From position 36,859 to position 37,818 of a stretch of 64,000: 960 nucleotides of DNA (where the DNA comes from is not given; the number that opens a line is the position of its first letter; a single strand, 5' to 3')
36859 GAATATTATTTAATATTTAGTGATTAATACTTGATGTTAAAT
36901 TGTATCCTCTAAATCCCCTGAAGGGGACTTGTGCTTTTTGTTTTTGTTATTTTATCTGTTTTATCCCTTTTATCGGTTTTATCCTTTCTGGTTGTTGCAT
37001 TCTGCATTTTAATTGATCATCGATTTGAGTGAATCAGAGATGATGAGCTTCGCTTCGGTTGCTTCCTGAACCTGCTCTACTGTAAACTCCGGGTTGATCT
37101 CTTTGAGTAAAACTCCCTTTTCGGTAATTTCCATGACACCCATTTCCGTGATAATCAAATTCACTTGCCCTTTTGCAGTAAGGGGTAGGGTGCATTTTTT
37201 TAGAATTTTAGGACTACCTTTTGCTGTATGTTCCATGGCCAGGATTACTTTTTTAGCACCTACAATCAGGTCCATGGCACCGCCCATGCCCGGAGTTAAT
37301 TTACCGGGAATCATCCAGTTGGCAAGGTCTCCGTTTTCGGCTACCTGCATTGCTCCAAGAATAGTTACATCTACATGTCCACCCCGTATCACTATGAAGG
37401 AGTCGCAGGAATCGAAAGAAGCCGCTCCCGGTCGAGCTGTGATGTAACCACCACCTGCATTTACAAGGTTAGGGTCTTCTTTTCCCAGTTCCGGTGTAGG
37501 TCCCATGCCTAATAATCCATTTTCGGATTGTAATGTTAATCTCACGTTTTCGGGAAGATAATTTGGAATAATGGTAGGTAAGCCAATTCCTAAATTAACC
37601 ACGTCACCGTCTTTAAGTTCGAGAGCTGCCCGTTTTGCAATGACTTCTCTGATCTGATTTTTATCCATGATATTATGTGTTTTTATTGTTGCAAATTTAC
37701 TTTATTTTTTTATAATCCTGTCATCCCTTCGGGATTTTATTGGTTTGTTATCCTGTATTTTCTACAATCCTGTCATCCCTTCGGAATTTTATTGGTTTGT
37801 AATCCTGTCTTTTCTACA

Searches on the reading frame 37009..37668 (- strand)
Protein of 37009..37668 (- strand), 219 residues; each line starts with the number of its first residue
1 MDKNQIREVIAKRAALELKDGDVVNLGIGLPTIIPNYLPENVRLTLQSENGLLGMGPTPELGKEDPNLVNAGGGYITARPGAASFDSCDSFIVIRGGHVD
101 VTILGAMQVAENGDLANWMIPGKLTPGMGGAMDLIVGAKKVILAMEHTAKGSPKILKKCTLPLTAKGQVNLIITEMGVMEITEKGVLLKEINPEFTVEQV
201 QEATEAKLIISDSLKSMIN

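Call 4: search_protein_families(library=pfam, proteins=[window:37009-37668:-])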
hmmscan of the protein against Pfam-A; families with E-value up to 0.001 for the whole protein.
window:37009-37668:- (219 aa): 2 families
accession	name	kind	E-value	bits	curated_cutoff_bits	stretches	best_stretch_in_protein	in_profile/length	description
PF01144.29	CoA_trans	-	7.5e-46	156.7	23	1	8-203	2-217/217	Coenzyme A transferase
PF13336.12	AcetylCoA_hyd_C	-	2.7e-05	24.6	23.7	1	98-184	33-129/154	Acetyl-CoA hydrolase/transferase C-terminal domain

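Call 5: search_protein_families(library=ncbifam, proteins=[window:37009-37668:-])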
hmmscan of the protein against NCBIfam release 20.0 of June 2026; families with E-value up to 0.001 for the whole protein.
window:37009-37668:- (219 aa): 2 families
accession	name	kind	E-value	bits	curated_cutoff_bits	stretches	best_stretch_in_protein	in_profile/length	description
TIGR02428.1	pcaJ_scoB_fam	subfamily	2.9e-93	311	243.55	1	7-210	3-207/207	3-oxoacid CoA-transferase subunit B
NF052271.1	Staph_FadX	equivalog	1.1e-05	24.3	750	0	6-146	277-407/523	fatty acid degradation protein FadX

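Call 33: find_homologous_proteins(query=window:37009-37668:-)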
Query window:37009-37668:- (219 aa): 8000 proteins with E <= 0.001 among 8000 candidates; the best 120 are listed.
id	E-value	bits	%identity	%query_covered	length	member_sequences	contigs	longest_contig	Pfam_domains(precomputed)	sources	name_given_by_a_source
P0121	1.3e-136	471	100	100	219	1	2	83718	PF01144.30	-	-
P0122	4.7e-129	446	94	100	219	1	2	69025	PF01144.30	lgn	-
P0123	1.2e-128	445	94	100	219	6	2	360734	PF01144.30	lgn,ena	-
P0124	1.2e-128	445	93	100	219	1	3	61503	PF01144.30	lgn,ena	-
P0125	3.0e-128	444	93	100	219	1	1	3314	PF01144.30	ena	-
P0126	1.2e-127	442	93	100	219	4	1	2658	PF13336.13,PF01144.30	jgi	-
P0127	1.5e-127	441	93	100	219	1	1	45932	PF13336.13,PF01144.30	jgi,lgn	jgi:acetate CoA/acetoacetate CoA-transferase beta subunit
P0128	6.1e-127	439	92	99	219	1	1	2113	PF01144.30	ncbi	-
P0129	6.1e-127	439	91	100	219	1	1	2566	PF01144.30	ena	-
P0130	4.3e-125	433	92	100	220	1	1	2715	PF13336.13,PF01144.30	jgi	jgi:acetate CoA/acetoacetate CoA-transferase beta subunit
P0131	1.1e-124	432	91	99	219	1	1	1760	PF13336.13,PF01144.30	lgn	-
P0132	5.5e-124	430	91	100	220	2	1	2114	PF01144.30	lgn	-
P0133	1.2e-119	415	87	99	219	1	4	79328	PF13336.13,PF01144.30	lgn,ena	-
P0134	1.7e-119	415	86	100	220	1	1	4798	PF13336.13,PF01144.30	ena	-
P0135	1.8e-119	415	87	99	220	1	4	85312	PF13336.13,PF01144.30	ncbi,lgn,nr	ncbi:3-oxoacid CoA-transferase subunit B [Bacteroidales bacterium OttesenSCG-928-B11]|nr:3-oxoacid C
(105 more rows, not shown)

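Call 34: find_encoding_contigs(protein=P0123, flank=5000, max_places=3)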
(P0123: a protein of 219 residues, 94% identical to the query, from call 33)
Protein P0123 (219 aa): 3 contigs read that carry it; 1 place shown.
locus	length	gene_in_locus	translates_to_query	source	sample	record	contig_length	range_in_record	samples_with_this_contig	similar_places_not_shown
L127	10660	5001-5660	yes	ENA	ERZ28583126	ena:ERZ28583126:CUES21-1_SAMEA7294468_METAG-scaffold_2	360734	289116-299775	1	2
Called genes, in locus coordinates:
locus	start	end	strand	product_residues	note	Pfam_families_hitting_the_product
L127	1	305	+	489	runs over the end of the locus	PF03572:Peptidase_S41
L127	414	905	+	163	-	PF13302:Acetyltransf_3 (faint), PF00583:Acetyltransf_1, PF13673:Acetyltransf_10, PF13508:Acetyltransf_7, PF08445:FR47 (weak)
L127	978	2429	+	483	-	PF03572:Peptidase_S41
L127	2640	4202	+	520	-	PF09043:Lys-AminoMut_A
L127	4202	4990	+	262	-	PF16554:OAM_dimer, PF02310:B12-binding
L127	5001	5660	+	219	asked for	PF01144:CoA_trans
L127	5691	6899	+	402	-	PF00108:Thiolase_N, PF02803:Thiolase_C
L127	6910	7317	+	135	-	PF01575:MaoC_dehydratas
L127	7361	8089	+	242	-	PF00106:adh_short, PF08659:KR, PF01370:Epimerase (weak), PF13561:adh_short_C2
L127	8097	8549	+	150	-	PF00583:Acetyltransf_1, PF13508:Acetyltransf_7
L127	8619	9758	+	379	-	PF02771:Acyl-CoA_dh_N, PF02770:Acyl-CoA_dh_M, PF00441:Acyl-CoA_dh_1, PF08028:Acyl-CoA_dh_2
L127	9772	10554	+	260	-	PF01012:ETF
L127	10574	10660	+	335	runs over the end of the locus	PF01012:ETF, PF00766:ETF_alpha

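Call 35: find_encoding_contigs(protein=P0122, flank=5000, max_places=3)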
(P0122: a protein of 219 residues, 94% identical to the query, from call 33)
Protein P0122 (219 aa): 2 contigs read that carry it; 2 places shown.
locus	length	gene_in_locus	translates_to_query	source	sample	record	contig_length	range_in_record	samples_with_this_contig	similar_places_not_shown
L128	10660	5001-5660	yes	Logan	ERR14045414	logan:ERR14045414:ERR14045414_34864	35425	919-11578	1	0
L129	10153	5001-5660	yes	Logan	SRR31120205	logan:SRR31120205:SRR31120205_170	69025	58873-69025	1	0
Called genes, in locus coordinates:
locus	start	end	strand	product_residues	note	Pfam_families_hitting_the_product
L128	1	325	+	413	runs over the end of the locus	?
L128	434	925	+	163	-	PF13302:Acetyltransf_3 (weak), PF00583:Acetyltransf_1, PF13673:Acetyltransf_10, PF13508:Acetyltransf_7, PF08445:FR47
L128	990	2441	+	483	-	PF03572:Peptidase_S41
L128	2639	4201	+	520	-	PF09043:Lys-AminoMut_A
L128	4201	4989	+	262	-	PF16554:OAM_dimer, PF02310:B12-binding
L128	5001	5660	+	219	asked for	PF01144:CoA_trans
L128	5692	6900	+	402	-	PF00108:Thiolase_N, PF00109:ketoacyl-synt (faint), PF02803:Thiolase_C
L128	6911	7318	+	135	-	PF01575:MaoC_dehydratas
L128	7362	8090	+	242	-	PF00106:adh_short, PF08659:KR, PF01370:Epimerase (weak), PF13561:adh_short_C2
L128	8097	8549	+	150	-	PF00583:Acetyltransf_1, PF13508:Acetyltransf_7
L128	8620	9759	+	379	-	PF02771:Acyl-CoA_dh_N, PF02770:Acyl-CoA_dh_M, PF00441:Acyl-CoA_dh_1, PF08028:Acyl-CoA_dh_2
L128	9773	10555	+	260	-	PF01012:ETF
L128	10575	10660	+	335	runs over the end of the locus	PF01012:ETF, PF00766:ETF_alpha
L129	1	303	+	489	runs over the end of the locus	PF03572:Peptidase_S41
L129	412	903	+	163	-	PF13302:Acetyltransf_3 (weak), PF00583:Acetyltransf_1, PF13673:Acetyltransf_10, PF13508:Acetyltransf_7, PF08445:FR47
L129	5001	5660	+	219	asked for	PF01144:CoA_trans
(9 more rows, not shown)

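Call 36: find_encoding_contigs(protein=P0124, flank=5000, max_places=3)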
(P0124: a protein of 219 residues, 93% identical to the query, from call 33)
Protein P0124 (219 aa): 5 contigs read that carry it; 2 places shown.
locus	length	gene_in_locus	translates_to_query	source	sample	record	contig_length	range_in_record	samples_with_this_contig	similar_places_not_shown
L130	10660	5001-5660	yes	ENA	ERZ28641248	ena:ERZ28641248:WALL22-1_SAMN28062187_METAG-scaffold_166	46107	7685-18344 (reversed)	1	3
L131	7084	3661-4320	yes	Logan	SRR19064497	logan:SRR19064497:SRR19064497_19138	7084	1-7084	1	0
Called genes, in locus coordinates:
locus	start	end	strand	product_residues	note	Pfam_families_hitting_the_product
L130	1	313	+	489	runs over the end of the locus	PF03572:Peptidase_S41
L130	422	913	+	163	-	PF13302:Acetyltransf_3 (weak), PF00583:Acetyltransf_1, PF13673:Acetyltransf_10, PF13508:Acetyltransf_7, PF08445:FR47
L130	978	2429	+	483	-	PF03572:Peptidase_S41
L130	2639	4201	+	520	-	PF09043:Lys-AminoMut_A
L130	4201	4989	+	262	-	PF16554:OAM_dimer, PF02310:B12-binding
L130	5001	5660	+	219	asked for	PF01144:CoA_trans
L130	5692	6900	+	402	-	PF00108:Thiolase_N, PF00109:ketoacyl-synt (faint), PF02803:Thiolase_C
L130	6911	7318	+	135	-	PF01575:MaoC_dehydratas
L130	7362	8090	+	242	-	PF00106:adh_short, PF08659:KR, PF01370:Epimerase (weak), PF13561:adh_short_C2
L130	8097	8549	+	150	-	PF00583:Acetyltransf_1, PF13508:Acetyltransf_7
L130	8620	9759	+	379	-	PF02771:Acyl-CoA_dh_N, PF02770:Acyl-CoA_dh_M, PF00441:Acyl-CoA_dh_1, PF08028:Acyl-CoA_dh_2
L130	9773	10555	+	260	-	PF01012:ETF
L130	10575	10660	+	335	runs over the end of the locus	PF01012:ETF, PF00766:ETF_alpha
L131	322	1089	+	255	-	PF03572:Peptidase_S41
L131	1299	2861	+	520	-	PF09043:Lys-AminoMut_A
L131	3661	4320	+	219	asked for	PF01144:CoA_trans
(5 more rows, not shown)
